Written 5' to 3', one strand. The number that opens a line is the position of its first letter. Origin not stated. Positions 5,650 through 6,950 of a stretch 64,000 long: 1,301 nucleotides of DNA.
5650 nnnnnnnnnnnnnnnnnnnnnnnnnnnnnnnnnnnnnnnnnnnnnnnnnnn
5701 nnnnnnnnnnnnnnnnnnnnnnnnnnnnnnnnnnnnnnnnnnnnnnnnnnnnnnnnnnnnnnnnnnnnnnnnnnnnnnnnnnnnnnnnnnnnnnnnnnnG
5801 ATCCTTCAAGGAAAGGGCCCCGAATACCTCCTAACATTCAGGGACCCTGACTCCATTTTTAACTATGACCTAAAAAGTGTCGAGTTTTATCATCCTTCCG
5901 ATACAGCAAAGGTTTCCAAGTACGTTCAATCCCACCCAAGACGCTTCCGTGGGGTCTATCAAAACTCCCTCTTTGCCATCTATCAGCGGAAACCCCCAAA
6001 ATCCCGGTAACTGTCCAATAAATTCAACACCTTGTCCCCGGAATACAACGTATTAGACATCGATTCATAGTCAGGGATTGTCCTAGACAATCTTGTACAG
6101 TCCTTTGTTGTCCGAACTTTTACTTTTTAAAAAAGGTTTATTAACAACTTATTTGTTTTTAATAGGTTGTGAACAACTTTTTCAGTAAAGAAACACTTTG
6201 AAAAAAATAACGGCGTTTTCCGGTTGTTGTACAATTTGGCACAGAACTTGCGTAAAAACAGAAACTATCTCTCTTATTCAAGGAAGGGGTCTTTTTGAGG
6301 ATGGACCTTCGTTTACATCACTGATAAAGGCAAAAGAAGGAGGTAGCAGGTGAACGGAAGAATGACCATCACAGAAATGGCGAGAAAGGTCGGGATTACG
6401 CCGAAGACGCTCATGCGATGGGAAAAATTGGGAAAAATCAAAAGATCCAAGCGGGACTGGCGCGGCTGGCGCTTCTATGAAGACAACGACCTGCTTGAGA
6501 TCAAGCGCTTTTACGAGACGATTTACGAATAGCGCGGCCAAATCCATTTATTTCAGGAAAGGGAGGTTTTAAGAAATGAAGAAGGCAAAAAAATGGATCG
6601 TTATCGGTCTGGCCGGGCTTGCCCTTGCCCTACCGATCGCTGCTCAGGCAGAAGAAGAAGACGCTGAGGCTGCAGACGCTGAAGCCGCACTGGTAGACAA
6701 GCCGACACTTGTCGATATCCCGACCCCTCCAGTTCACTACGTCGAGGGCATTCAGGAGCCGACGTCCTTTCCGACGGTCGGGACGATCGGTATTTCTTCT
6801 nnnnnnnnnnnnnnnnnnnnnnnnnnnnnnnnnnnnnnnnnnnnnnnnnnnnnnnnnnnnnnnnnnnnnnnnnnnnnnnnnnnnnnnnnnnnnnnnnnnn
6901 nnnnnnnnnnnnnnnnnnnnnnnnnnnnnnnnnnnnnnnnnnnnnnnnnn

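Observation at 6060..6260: Second sigma-54 promoter and three TTGT-N-ACAA dyads in the AT-rich region heading the whole EPS locus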

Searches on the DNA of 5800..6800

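Call 36: search_rna_families(source=window, start=5800, end=6800, threshold=evalue, max_evalue=1)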
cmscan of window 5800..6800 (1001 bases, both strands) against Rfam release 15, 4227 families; matches with E-value up to 1: 0.
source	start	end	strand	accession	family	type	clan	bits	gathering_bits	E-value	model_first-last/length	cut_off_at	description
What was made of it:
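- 6263..6349 (+): Predicted 87-nt leader with ribosome-binding site AAGGAGG at 6337-6343. No Rfam match (call 36).
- Tried and rejected: Rfam scan of 5800-6800 at E <= 1 found nothing (call 36).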
